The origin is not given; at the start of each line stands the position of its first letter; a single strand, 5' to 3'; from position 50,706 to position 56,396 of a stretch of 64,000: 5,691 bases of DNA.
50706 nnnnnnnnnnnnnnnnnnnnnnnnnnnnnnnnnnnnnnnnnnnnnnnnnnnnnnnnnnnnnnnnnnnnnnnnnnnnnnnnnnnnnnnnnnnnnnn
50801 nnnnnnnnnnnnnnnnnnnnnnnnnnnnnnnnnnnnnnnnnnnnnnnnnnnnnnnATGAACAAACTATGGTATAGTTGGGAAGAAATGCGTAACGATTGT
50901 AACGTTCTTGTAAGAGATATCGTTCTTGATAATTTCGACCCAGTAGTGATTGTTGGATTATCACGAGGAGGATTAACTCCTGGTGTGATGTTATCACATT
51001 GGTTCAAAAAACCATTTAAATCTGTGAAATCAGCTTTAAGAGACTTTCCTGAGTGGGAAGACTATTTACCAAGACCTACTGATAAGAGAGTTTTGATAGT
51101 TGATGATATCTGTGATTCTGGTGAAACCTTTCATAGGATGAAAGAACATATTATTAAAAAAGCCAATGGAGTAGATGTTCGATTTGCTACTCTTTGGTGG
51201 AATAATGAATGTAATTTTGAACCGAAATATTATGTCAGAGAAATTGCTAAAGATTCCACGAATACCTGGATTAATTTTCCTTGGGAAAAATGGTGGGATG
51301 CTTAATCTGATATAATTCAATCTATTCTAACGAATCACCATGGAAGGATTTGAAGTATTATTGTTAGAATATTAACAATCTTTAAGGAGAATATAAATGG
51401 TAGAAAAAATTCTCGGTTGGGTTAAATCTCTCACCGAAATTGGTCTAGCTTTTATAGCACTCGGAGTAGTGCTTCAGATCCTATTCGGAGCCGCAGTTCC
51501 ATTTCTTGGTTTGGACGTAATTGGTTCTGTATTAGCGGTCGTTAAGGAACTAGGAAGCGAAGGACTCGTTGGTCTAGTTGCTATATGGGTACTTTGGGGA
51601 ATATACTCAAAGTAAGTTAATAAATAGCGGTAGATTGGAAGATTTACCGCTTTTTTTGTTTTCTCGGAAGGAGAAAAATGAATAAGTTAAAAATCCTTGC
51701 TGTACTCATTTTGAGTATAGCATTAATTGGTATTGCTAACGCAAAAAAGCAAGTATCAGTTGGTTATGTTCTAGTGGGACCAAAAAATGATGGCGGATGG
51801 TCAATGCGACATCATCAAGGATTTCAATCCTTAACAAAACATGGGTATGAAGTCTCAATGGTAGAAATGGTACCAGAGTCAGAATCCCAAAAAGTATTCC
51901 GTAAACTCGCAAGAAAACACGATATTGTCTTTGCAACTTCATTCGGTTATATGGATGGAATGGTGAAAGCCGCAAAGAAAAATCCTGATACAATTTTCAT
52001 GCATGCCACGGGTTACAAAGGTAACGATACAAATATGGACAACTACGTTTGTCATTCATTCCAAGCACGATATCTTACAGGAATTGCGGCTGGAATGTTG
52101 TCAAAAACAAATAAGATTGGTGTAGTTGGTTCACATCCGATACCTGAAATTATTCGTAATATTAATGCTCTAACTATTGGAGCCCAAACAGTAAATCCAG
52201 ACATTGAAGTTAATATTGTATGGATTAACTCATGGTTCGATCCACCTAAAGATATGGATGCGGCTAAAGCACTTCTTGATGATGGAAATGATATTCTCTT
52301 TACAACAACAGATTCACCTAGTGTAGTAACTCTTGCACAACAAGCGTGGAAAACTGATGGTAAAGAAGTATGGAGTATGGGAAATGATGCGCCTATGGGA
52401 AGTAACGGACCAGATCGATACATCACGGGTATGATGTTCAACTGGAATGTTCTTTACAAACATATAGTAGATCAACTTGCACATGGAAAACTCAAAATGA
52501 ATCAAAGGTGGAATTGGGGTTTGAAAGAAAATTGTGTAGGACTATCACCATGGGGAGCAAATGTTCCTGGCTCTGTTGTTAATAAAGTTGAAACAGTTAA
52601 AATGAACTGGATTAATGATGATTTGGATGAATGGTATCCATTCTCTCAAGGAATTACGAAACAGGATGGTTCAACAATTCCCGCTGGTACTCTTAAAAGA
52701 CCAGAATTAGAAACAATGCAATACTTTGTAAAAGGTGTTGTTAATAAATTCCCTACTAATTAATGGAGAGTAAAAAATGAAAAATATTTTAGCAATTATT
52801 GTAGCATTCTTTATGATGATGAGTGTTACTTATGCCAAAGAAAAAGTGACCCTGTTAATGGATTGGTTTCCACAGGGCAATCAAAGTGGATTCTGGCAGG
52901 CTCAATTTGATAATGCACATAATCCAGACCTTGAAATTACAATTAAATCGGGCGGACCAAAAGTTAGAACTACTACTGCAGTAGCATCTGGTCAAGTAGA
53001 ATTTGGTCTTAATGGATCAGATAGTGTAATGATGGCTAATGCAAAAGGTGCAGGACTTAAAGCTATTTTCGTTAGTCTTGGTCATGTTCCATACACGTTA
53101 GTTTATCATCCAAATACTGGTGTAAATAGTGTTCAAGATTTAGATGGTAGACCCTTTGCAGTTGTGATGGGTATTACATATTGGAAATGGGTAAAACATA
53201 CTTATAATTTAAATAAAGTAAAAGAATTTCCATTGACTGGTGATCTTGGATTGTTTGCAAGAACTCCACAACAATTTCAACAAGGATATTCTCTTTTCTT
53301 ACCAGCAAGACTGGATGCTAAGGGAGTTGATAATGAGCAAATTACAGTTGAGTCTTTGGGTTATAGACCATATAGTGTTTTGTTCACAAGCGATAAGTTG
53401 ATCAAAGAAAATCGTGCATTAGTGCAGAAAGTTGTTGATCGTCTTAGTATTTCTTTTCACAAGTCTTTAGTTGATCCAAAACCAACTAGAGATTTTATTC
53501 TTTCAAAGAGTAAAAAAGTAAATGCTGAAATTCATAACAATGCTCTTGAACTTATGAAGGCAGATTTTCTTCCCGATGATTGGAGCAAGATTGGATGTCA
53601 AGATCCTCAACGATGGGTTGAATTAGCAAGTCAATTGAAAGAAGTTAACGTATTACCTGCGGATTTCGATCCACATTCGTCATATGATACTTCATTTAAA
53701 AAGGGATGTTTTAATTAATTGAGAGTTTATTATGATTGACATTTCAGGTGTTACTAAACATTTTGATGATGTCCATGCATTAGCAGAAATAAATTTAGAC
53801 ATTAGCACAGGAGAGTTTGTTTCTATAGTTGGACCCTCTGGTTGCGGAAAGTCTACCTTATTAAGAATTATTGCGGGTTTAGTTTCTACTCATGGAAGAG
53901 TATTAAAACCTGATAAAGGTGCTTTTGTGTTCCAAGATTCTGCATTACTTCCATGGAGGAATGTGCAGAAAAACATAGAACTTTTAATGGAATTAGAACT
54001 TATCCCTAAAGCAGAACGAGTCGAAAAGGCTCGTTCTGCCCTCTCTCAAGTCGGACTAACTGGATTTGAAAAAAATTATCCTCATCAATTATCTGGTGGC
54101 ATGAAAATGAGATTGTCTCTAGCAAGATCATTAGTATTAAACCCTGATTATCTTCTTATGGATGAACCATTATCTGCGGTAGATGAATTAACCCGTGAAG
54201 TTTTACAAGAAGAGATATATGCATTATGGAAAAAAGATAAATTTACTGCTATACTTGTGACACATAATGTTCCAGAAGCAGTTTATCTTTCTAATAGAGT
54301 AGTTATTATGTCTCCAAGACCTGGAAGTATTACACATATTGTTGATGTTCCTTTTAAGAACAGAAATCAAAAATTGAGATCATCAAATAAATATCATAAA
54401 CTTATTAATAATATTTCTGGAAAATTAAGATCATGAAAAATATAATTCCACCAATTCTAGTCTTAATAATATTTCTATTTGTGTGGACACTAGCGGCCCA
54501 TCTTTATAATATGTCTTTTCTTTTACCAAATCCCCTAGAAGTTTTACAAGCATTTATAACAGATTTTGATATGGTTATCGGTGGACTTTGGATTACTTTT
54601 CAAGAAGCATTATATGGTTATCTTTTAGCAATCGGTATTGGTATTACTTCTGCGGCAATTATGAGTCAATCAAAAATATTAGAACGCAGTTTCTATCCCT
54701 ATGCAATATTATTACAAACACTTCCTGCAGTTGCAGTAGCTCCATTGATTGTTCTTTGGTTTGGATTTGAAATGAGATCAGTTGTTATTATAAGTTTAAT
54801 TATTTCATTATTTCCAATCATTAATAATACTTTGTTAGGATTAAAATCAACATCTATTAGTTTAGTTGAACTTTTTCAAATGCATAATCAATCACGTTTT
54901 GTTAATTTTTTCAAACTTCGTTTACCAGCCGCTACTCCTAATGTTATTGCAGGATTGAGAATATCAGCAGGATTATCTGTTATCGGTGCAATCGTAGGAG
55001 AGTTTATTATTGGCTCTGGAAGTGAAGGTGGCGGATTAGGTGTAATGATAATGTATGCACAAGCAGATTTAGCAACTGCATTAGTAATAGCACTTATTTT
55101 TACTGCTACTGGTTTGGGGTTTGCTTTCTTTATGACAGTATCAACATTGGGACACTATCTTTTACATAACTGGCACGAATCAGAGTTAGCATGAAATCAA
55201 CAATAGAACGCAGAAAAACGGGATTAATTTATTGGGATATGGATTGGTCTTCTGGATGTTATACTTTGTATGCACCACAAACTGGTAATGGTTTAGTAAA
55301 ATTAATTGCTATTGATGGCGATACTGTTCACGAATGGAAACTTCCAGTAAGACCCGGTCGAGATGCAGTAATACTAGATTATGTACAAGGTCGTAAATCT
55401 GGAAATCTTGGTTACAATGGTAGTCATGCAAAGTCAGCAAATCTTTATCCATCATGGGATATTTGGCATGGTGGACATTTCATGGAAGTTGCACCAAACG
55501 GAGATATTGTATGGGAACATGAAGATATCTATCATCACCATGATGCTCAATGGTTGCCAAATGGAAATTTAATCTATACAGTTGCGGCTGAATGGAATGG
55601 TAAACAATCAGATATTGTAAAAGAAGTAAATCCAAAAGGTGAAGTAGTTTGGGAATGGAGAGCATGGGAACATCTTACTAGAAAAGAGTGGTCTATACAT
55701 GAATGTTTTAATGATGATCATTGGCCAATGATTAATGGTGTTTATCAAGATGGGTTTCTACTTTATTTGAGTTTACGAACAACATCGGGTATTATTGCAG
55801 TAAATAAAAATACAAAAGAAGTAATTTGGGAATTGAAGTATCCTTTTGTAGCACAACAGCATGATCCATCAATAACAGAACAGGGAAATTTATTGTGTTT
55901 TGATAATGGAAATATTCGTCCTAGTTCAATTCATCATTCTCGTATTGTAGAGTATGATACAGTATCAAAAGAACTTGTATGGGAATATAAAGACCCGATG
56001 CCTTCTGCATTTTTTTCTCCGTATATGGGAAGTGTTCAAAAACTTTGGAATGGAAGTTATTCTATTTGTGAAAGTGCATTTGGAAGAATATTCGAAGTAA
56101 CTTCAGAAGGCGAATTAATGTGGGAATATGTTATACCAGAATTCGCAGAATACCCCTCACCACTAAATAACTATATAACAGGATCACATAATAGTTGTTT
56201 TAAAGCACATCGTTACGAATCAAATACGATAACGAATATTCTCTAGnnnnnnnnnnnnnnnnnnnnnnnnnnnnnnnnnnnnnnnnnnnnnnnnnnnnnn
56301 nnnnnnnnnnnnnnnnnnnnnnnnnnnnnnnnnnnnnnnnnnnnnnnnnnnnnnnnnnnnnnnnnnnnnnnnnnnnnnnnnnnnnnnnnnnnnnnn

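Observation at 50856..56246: Complete phage-borne ABC import operon with two binding proteins, an ASST-like enzyme and linked purine salvage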

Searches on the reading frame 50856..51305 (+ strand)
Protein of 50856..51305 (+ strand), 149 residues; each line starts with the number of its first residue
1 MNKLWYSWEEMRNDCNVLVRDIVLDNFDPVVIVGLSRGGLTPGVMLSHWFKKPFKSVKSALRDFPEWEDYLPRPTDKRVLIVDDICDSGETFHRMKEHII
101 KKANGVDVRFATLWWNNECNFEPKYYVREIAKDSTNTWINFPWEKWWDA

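Call 3: search_protein_families(library=pfam, proteins=[window:50856-51305:+], max_evalue=0.01)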
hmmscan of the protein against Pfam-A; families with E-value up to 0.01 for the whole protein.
window:50856-51305:+ (149 aa): 1 family
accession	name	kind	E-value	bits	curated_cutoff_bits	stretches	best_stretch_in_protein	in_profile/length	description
PF00156.33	Pribosyltran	-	3.2e-18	66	26.3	1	8-144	2-152/158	Phosphoribosyl transferase domain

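Call 11: search_protein_families(library=ncbifam, proteins=[window:50856-51305:+], max_evalue=0.001)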
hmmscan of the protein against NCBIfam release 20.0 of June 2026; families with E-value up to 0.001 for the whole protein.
window:50856-51305:+ (149 aa): 4 families
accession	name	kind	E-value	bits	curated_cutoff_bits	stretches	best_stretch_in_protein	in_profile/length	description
NF006613.0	PRK09177.1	equivalog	2.8e-11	43.2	138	1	4-144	10-145/159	xanthine phosphoribosyltransferase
NF000014.2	tet_prtrans_34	exception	7.7e-07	29.1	345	1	3-144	4-140/154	xanthine phosphoribosyltransferase Tet(34)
TIGR01203.1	HGPRTase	equivalog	7.3e-05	22.6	150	1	74-113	83-121/167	hypoxanthine phosphoribosyltransferase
NF006605.0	PRK09162.1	equivalog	0.00012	21.6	181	1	75-113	97-134/183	hypoxanthine-guanine phosphoribosyltransferase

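Call 90: search_protein_families(library=phrogs, proteins=[window:50856-51305:+], max_evalue=0.001)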
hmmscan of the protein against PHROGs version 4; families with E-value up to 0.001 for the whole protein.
window:50856-51305:+ (149 aa): 2 families
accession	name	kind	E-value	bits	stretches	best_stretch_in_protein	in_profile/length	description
phrog_8995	-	other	1.1e-14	55.5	1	1-145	2-139/148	phosphoribosyl transferase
phrog_619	-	other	1.8e-06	28.3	1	74-105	200-232/282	ribose-phosphate pyrophosphokinase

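Call 94: search_solved_structures(query=window:50856-51305:+, max_evalue=0.01)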
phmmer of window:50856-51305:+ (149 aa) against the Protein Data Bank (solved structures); distinct sequences matched with E-value up to 0.01: 6.
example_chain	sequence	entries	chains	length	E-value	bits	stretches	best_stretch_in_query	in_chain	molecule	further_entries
1vdm_A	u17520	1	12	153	6.4e-13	52.4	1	1-146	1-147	purine phosphoribosyltransferase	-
4trb_A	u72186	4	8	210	4.2e-11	46.4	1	7-148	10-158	Purine phosphoribosyltransferase (GpT-1)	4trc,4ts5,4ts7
4z1o_A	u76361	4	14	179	7.4e-10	42.4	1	7-146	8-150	Phosphoribosyltransferase | Purine phosphoribosyltransferase (GpT-2)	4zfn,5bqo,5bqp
6igs_A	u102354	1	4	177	0.00086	22.6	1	75-115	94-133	Hypoxanthine phosphoribosyltransferase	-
7kl6_A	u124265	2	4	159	0.0016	21.8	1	6-144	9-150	Phosphoribosyltransferase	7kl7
5vog_A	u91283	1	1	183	0.0033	20.7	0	2-144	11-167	Putative phosphoribosyltransferase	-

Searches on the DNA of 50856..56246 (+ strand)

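Call 5: search_dna_similar(query=window:50856-56246:+, collection=phages, mode=distant, max_rows=20)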
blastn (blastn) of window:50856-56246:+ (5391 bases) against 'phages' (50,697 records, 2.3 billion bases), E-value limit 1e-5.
Records with a match: 3; places in all: 3; records where one place covers at least 80% of the query: 0.
Best place of each record, by identity: 60-80% 3.
By first word of the organism name: Salmonella 2; Escherichia 1.
By host as written in the record: Escherichia coli O157:H7 ATCC 43895 1; Salmonella enterica subsp. enterica serovar Kentucky 1; Homo sapiens 1.
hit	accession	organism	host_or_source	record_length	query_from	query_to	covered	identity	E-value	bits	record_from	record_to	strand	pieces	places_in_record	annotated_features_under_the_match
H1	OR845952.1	Escherichia phage ECO95 1-6-1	Escherichia coli O157:H7 ATCC 43895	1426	4546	4724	3%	69.3%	3e-10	76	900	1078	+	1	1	record has no annotation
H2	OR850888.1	Salmonella phage S.Kent 1-2-1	Salmonella enterica subsp. enterica ...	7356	4546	4724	3%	69.3%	3e-10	76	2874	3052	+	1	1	record has no annotation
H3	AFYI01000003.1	Salmonella enterica subsp. enterica serovar Infantis str. ...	Homo sapiens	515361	4546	4724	3%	69.3%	3e-10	76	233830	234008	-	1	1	hypothetical protein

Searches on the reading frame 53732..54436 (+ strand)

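Call 3: search_protein_families(library=pfam, proteins=[window:53732-54436:+], max_evalue=0.01)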
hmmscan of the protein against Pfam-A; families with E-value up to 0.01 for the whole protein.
window:53732-54436:+ (234 aa): 13 families
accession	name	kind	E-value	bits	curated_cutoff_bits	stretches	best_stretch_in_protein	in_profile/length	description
PF00005.33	ABC_tran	-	8.8e-28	98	25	1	18-147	2-136/137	ABC transporter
PF13304.12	AAA_21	-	0.00021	21.9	27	1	30-91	2-65/304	AAA domain, putative AbiEii toxin, Type IV TA system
PF20703.3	nSTAND1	-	0.00031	20.9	27.1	1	22-59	28-63/379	Novel STAND NTPase 1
PF13191.12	AAA_16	-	0.00035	21.6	32.6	1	24-85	21-79/167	AAA ATPase domain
PF13476.12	AAA_23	-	0.00088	20.4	27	1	18-80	13-73/201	AAA domain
PF02463.25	SMC_N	-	0.0025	17.7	40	0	27-61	24-59/220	RecF/RecN/SMC N terminal domain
PF13401.12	AAA_22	-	0.0027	18.4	27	1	26-61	4-33/130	AAA domain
PF09818.15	ABC_ATPase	-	0.0027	17.2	23.2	0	119-168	157-206/283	P-loop domain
PF13555.12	AAA_29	-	0.0031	17.7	27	1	22-44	17-39/61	P-loop containing region of AAA domain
PF03193.22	RsgA_GTPase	-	0.0058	16.9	30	0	17-49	97-128/174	RsgA GTPase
PF03215.21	Rad17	-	0.0065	16.9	23.8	0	27-49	45-67/186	Rad17 P-loop domain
PF05729.18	NACHT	-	0.0069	16.7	26.7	1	30-88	3-61/167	NACHT domain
PF01637.24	ATPase_2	-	0.0081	16.4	33.2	0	23-51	16-44/225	ATPase domain predominantly from Archaea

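Call 11: search_protein_families(library=ncbifam, proteins=[window:53732-54436:+], max_evalue=0.001)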
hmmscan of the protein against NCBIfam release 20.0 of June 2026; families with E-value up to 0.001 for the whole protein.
window:53732-54436:+ (234 aa): 185 families (the best 25 are shown)
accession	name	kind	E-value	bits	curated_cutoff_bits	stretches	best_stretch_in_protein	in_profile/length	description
NF040729.1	ABC_ATP_SaoA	equivalog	1.2e-63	214.8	360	1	4-233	4-244/248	ABC transporter ATP-binding protein SaoA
NF008421.0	PRK11248.1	equivalog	2.1e-57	194.6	357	1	1-214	1-223/255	taurine ABC transporter ATP-binding subunit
TIGR03265.1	PhnT2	equivalog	4.3e-54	184.1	457.7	1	2-194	5-209/353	putative 2-aminoethylphosphonate ABC transporter ATP-binding protein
TIGR01186.1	proV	subfamily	2.3e-52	178.3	326.6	2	61-194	71-204/363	betaine/proline/choline family ABC transporter ATP-binding protein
TIGR01184.1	ntrCD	subfamily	3.3e-51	174.1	291.8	1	17-224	1-222/230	nitrate ABC transporter ATP-binding protein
NF008420.0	PRK11247.1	equivalog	6.8e-51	172.9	395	1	3-213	14-227/257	aliphatic sulfonates ABC transporter ATP-binding protein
NF006987.0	PRK09452.1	equivalog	1e-46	159.4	482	1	1-194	17-222/378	spermidine/putrescine ABC transporter ATP-binding protein PotA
TIGR03415.1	ABC_choXWV_ATP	equivalog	4.5e-46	157.5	483.75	2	56-194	101-239/382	choline ABC transporter ATP-binding protein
NF043075.1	MMSYN1_0197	equivalog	1.7e-45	155.4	550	1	1-194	2-207/341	spermidine/putrescine ABC transporter ATP-binding protein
TIGR00968.1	3a0106s01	subfamily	6.5e-45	153.5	342.75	1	2-195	1-206/237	sulfate ABC transporter ATP-binding protein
NF008653.0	PRK11650.1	subfamily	3.3e-42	144.8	432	1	2-194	4-209/357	sn-glycerol-3-phosphate ABC transporter ATP-binding protein UgpC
NF008513.0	PRK11432.1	equivalog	1.2e-41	142.8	496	1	3-194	8-211/351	ferric ABC transporter ATP-binding protein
NF008105.0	PRK10851.1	equivalog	2.2e-41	141.8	502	1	2-202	3-217/362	sulfate/thiosulfate ABC transporter ATP-binding protein CysA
NF040840.2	tungstate_WtpC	equivalog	7.8e-41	140.5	440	1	1-203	1-212/347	tungstate ABC transporter ATP-binding protein WtpC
TIGR01187.1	potA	subfamily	3.3e-40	138.1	355.6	1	32-194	1-175/325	polyamine ABC transporter ATP-binding protein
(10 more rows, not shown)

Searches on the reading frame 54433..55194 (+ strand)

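Call 3: search_protein_families(library=pfam, proteins=[window:54433-55194:+], max_evalue=0.01)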
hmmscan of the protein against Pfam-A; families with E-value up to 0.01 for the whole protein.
window:54433-55194:+ (253 aa): 1 family
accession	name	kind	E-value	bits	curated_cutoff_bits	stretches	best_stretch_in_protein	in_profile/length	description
PF00528.27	BPD_transp_1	-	5.2e-24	85.4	26.4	1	66-241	1-175/184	Binding-protein-dependent transport system inner membrane component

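Call 11: search_protein_families(library=ncbifam, proteins=[window:54433-55194:+], max_evalue=0.001)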
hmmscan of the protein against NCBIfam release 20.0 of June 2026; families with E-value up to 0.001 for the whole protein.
window:54433-55194:+ (253 aa): 6 families
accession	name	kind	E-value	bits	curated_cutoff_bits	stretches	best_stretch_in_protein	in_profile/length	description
NF040733.1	ABC_perm_U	equivalog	9.2e-31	107.2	295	1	3-244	7-246/251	ABC transporter permease subunit SaoP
NF008470.0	PRK11365.1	equivalog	3.9e-19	69.1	347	1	7-228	14-234/263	aliphatic sulfonate ABC transporter permease SsuC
TIGR01183.1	ntrB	equivalog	1.2e-15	57.7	209.05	1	54-225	21-189/202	nitrate ABC transporter permease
NF007545.0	PRK10160.1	equivalog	2.5e-14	53.3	342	1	9-248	29-271/275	taurine ABC transporter permease TauC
TIGR03416.1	ABC_choXWV_perm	equivalog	6.7e-10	38.9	363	1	18-210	49-241/267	choline ABC transporter permease subunit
NF008196.0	PRK10952.1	equivalog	5.8e-09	35.2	439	1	6-212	107-301/356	glycine betaine/L-proline ABC transporter permease ProW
